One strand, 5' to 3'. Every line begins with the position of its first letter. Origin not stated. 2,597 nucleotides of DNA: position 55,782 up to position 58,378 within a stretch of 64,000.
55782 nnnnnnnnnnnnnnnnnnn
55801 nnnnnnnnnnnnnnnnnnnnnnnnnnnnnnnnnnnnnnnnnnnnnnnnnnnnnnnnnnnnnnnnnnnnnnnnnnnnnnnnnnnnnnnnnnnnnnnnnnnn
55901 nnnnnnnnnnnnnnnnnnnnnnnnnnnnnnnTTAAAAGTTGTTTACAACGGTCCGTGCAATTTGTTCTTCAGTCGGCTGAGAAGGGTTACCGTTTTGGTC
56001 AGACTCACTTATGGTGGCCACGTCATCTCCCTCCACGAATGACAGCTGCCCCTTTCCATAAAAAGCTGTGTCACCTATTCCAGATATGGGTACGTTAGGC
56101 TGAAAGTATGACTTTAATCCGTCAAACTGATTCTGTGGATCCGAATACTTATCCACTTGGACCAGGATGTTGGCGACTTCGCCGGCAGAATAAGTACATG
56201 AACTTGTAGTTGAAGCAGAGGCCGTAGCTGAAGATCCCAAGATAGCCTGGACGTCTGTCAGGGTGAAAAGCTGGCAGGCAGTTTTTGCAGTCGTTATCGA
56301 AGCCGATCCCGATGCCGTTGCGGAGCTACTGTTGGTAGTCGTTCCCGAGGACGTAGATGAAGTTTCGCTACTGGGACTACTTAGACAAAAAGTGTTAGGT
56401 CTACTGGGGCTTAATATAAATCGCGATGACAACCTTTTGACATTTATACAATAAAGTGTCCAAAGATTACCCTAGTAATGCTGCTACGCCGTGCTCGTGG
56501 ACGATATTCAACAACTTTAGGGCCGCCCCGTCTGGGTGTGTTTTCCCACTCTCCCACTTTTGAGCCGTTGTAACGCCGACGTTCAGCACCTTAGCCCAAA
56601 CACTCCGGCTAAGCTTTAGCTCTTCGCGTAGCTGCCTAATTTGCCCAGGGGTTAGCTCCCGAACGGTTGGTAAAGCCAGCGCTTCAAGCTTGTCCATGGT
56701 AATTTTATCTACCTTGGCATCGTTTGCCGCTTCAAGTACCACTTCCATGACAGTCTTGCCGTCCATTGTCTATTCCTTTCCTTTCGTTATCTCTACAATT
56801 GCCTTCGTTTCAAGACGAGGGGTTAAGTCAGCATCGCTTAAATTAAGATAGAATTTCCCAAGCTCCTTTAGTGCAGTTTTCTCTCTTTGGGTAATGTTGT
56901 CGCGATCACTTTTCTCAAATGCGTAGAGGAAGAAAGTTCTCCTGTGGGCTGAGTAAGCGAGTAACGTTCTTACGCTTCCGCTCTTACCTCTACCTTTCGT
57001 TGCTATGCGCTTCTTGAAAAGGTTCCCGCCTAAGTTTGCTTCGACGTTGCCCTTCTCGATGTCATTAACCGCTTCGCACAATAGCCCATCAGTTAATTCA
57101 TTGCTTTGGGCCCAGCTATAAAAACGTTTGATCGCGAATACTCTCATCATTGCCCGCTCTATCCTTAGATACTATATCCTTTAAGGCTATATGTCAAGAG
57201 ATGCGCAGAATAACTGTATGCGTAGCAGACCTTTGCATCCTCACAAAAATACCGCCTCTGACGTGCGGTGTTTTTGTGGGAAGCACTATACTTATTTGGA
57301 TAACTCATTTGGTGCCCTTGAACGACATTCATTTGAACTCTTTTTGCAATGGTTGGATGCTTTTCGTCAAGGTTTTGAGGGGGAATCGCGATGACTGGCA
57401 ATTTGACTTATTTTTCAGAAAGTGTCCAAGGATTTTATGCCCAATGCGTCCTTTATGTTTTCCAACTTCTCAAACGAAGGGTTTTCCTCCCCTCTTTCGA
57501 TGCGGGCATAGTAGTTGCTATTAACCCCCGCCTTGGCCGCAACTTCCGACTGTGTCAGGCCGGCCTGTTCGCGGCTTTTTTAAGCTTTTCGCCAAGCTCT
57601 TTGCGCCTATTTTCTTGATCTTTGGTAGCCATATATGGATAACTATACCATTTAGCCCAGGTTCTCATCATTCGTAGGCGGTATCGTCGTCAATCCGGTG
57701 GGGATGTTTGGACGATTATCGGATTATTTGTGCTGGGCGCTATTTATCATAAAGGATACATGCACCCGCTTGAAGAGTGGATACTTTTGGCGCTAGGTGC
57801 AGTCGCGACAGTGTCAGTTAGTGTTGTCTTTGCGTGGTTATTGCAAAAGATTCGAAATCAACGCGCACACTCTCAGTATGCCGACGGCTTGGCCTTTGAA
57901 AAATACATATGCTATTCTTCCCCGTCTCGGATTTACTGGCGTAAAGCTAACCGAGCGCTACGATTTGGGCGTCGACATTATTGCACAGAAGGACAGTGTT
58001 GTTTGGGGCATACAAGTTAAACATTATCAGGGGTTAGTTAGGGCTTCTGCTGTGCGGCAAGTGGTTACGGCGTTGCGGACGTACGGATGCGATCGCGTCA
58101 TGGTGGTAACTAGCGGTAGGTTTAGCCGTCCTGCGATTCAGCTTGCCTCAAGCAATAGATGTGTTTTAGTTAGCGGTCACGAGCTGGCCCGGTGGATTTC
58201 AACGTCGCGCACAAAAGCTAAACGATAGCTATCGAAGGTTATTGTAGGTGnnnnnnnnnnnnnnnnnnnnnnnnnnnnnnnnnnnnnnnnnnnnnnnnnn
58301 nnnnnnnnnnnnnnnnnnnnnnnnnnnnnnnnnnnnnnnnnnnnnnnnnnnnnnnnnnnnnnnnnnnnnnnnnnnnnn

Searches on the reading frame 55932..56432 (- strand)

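Call 3: search_protein_families(library=pfam, proteins=[window:55932-56432:-], max_evalue=0.01)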
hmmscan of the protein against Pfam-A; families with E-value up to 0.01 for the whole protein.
window:55932-56432:- (166 aa): 1 family
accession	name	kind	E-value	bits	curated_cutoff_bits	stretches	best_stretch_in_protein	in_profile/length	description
PF12079.13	DUF3558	-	0.008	16.6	34.1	1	22-97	15-96/173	Protein of unknown function (DUF3558)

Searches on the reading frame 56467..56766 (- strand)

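Call 3: search_protein_families(library=pfam, proteins=[window:56467-56766:-], max_evalue=0.01)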
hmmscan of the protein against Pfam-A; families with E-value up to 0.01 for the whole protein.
window:56467-56766:- (99 aa): 3 families
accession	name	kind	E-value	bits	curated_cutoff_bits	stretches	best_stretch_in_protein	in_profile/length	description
PF01381.28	HTH_3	-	3.5e-08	33.8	23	1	43-86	1-44/55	Helix-turn-helix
PF15731.11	MqsA_antitoxin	-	3.1e-07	31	30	1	35-92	66-123/131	Antitoxin component of bacterial toxin-antitoxin system, MqsA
PF13560.12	HTH_31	-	2.2e-05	25.1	27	1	42-83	5-47/64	Helix-turn-helix domain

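Call 4: search_protein_families(library=padloc, proteins=[window:56467-56766:-], max_evalue=0.01)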
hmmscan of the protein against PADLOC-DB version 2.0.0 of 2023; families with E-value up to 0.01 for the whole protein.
window:56467-56766:- (99 aa): 3 families
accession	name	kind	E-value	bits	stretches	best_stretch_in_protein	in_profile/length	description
PDLC03951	RmrA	-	0.00011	19.3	1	37-87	7-57/400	-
PDLC03952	RmrA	-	0.0013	15.6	1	31-87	15-71/395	-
PDLC03956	RmrA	-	0.0019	15.3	1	44-86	14-57/399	-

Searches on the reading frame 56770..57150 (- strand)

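Call 3: search_protein_families(library=pfam, proteins=[window:56770-57150:-], max_evalue=0.01)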
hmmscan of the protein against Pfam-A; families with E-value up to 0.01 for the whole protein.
window:56770-57150:- (126 aa): 1 family
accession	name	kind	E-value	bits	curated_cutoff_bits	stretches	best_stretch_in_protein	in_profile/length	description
PF06296.18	RelE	-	3.1e-39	134.3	27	1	2-121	1-120/120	RelE toxin of RelE / RelB toxin-antitoxin system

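Call 4: search_protein_families(library=padloc, proteins=[window:56770-57150:-], max_evalue=0.01)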
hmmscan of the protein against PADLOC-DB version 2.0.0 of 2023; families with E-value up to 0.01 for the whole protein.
window:56770-57150:- (126 aa): 0 families

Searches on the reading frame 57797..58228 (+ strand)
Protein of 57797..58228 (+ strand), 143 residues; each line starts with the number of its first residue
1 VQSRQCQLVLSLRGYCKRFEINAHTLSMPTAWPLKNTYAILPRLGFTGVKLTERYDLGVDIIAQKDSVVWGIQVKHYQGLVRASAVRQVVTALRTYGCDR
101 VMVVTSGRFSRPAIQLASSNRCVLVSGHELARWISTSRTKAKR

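Call 3: search_protein_families(library=pfam, proteins=[window:57797-58228:+], max_evalue=0.01)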
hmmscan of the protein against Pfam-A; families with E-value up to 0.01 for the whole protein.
window:57797-58228:+ (143 aa): 3 families
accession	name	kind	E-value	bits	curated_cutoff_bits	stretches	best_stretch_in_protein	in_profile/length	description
PF04471.18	Mrr_cat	-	1.1e-20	74.3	21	1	40-134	16-115/115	Restriction endonuclease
PF22722.2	NA-iREase1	-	2.4e-07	31.1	27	1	53-124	25-98/106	NACHT-associated inactive Restriction Endonuclease 1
PF13156.12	Mrr_cat_2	-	2.2e-06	28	22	1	52-117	25-95/127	Restriction endonuclease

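Call 4: search_protein_families(library=padloc, proteins=[window:57797-58228:+], max_evalue=0.01)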
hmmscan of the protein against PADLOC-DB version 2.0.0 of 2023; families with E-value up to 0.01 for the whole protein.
window:57797-58228:+ (143 aa): 4 families
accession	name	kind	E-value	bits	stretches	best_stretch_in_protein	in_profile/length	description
PDLC04819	PDC-S02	-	2.5e-08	31.5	1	40-134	208-306/334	-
PDLC00631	ZorD1|ZorD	-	2.3e-06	23.7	1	43-138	963-1064/1071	"SWI2/SNF2 helicase, Mrr-like nuclease"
PDLC04815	PDC-S02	-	6e-06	23.8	1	39-120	216-302/346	-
PDLC04796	PDC-S02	-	6.5e-05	20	1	41-117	256-337/390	-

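Call 6: search_protein_families(library=ncbifam, proteins=[window:57797-58228:+], max_evalue=0.01)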
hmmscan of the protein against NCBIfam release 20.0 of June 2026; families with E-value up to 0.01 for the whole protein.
window:57797-58228:+ (143 aa): 0 families

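Call 7: search_protein_families(library=phrogs, proteins=[window:57797-58228:+], max_evalue=0.01)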
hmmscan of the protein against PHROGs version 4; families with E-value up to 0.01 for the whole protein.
window:57797-58228:+ (143 aa): 2 families
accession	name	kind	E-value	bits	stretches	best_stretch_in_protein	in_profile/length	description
phrog_19856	-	unknown function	2.2e-06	28.5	1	55-136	99-180/192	-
phrog_5136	-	unknown function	0.0066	17.6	0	10-22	43-55/58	-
